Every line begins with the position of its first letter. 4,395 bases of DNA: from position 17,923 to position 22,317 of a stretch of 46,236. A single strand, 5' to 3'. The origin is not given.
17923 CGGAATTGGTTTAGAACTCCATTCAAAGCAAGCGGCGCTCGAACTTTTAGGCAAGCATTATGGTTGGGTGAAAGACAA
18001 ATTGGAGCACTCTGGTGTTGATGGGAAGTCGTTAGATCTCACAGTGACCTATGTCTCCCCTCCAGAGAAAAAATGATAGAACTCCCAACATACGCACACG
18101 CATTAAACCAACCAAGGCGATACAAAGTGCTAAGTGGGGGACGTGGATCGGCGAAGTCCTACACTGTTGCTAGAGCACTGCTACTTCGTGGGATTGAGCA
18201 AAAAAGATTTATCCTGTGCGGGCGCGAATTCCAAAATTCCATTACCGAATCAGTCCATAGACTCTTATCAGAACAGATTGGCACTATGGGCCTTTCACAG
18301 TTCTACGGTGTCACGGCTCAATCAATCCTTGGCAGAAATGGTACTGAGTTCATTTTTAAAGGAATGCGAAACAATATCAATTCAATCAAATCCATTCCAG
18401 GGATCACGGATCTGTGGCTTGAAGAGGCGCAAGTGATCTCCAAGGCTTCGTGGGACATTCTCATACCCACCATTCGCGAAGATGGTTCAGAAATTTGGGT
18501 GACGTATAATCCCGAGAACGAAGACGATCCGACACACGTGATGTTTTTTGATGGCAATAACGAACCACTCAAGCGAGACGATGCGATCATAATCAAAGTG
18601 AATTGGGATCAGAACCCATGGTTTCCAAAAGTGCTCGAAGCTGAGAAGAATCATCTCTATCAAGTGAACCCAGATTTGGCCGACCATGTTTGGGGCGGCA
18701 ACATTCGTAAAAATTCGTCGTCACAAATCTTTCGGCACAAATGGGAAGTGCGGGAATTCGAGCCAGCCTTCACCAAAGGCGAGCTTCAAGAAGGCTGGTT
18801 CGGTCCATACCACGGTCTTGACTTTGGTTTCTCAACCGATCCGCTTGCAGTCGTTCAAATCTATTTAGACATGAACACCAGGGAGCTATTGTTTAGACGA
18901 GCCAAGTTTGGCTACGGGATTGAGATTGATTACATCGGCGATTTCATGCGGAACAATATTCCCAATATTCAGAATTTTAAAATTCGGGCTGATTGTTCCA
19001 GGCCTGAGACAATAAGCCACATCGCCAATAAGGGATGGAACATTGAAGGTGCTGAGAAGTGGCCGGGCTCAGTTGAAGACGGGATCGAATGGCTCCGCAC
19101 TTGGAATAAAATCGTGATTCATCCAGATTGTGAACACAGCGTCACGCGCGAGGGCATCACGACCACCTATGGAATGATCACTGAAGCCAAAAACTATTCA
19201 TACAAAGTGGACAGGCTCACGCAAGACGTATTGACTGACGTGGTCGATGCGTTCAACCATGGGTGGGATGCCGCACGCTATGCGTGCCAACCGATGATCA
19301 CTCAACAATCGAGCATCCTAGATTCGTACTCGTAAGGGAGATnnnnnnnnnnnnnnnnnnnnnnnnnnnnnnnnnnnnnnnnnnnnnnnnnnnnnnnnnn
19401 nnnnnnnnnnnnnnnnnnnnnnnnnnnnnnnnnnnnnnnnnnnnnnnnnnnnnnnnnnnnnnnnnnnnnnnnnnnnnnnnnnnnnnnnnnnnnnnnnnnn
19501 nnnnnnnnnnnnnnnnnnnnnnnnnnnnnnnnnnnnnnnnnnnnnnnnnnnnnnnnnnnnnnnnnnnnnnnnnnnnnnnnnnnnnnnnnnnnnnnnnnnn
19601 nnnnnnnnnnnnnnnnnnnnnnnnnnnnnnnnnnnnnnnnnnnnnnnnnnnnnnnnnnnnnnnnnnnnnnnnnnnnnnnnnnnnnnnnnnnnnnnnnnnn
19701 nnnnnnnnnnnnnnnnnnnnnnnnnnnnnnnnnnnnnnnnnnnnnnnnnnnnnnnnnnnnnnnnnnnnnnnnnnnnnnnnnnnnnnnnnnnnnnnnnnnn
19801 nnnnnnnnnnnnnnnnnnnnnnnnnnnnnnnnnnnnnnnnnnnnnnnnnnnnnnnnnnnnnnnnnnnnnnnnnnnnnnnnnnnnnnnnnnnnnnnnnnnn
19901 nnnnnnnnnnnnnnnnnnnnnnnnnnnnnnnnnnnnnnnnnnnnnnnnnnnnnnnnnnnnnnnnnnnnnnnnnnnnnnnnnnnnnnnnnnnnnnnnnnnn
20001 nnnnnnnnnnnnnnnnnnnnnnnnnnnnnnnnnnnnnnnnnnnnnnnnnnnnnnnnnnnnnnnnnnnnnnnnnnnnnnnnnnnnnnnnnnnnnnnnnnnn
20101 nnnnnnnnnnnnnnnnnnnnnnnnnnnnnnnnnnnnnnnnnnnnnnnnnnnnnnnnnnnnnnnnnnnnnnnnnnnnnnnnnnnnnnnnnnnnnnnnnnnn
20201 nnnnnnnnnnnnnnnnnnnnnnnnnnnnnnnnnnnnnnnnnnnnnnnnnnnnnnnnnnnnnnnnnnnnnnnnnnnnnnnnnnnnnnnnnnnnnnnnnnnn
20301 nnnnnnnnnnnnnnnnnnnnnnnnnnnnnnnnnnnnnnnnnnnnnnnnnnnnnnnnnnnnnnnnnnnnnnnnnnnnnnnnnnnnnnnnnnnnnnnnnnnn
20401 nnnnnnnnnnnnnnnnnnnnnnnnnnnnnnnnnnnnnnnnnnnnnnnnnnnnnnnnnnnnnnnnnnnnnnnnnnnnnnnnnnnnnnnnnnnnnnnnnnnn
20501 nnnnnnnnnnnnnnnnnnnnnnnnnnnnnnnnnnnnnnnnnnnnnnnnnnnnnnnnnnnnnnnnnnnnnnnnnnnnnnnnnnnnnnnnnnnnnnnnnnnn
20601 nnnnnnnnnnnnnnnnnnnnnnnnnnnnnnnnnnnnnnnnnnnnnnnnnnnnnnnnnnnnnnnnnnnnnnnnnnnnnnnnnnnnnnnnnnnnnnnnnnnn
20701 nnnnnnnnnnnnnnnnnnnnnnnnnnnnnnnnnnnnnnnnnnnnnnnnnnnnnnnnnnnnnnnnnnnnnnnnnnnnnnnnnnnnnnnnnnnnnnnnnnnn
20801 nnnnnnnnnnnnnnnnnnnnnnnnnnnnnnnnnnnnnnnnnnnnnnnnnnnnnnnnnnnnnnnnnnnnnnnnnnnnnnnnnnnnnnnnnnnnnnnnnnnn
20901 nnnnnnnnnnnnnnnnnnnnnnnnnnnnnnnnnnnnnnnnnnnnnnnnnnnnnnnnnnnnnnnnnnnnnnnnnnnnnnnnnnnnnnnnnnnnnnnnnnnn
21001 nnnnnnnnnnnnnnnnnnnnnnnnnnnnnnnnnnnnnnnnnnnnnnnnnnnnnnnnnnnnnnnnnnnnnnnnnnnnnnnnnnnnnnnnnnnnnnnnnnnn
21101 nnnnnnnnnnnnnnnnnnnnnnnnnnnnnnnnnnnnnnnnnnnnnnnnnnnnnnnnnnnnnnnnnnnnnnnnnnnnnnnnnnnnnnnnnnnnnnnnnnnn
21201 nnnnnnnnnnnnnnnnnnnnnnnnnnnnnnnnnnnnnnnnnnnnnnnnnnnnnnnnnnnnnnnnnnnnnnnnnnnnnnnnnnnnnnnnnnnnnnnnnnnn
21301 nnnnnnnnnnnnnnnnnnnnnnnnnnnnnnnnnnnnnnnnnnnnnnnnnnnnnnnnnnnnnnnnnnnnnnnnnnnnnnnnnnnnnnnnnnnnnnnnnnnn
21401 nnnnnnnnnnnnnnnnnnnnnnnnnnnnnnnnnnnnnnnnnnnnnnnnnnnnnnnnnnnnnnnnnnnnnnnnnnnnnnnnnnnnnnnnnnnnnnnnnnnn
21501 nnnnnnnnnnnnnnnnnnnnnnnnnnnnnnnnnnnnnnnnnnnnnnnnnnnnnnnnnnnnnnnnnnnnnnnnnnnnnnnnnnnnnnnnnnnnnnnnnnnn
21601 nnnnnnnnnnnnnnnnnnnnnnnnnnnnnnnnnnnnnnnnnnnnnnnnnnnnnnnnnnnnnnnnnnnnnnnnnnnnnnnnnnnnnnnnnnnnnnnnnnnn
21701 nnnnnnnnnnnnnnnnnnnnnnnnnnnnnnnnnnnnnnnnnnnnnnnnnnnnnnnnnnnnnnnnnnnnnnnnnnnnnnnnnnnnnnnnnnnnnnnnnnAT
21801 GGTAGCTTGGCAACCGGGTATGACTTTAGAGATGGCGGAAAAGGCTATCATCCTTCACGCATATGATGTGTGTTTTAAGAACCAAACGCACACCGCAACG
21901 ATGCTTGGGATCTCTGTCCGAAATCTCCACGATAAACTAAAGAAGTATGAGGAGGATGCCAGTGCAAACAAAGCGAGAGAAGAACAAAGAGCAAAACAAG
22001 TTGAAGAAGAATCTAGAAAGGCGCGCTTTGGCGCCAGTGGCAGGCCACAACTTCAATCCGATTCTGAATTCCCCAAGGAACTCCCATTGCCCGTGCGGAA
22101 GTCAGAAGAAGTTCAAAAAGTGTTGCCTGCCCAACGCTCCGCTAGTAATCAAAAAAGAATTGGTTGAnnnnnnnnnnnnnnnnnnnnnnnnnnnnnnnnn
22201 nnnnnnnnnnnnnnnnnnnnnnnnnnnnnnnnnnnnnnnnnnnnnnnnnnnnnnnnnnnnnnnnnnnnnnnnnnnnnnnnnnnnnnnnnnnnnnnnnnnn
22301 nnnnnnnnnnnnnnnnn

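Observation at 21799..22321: Three ORFs overlapping in all three forward frames between portal and MuF; the middle frame has a textbook SEC-C motif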

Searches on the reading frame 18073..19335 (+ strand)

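Call 3: search_protein_families(library=pfam, proteins=[window:18073-19335:+], max_evalue=0.1)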
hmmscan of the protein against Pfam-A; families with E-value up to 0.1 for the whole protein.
window:18073-19335:+ (420 aa): 3 families
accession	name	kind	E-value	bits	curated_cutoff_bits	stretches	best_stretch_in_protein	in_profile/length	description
PF04466.19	Terminase_3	-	5.2e-42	144.1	23.2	1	16-209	3-200/201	Phage terminase large subunit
PF17288.8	Terminase_3C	-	3e-10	41.1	26.7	1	250-405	1-153/155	Terminase RNAseH like domain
PF03237.21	Terminase_6N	-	0.067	13.3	22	0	20-137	2-125/215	Terminase large subunit, T4likevirus-type, N-terminal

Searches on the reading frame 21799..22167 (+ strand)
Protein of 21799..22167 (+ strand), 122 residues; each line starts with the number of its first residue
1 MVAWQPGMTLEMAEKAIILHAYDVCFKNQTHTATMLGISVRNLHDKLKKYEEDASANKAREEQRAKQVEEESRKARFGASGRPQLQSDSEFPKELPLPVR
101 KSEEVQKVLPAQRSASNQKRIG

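Call 3: search_protein_families(library=pfam, proteins=[window:21799-22167:+], max_evalue=0.1)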
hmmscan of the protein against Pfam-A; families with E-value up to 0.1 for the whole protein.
window:21799-22167:+ (122 aa): 1 family
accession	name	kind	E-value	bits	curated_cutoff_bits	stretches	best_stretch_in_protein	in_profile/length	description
PF02954.25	HTH_8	-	2.6e-07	30.7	22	1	9-50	1-42/42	Bacterial regulatory protein, Fis family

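Call 35: search_protein_families(library=phrogs, proteins=[window:21799-22167:+], max_evalue=0.01)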
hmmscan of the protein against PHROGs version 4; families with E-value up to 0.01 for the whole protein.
window:21799-22167:+ (122 aa): 1 family
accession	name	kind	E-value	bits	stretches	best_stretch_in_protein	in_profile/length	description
phrog_7998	-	unknown function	0.0077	16.4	1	8-53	271-321/339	-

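Call 57: search_solved_structures(query=window:21799-22167:+, max_evalue=0.01, show_alignments=1)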
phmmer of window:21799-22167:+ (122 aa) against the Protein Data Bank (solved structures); distinct sequences matched with E-value up to 0.01: 0.

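Call 83: predict_structure(protein=window:21799-22167:+)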
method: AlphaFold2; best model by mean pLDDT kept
length: 122 residues; sequences in the alignment: 1
mean_pLDDT: 66.9   pTM: 0.31
mean pLDDT of the five models: 66.9, 66.8, 66.2, 60.9, 58.9
residues with pLDDT >= 90: 0; 70-90: 49; 50-70: 71; < 50: 2
segments of 3 or more residues with pLDDT < 50: none
pLDDT, mean of each block of 10 residues (from residue 1): 67 76 66 55 78 81 80 66 57 61 57 60 61
secondary structure, 60 per line:
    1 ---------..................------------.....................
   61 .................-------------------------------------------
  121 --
elements in order: H10-27 H40-77
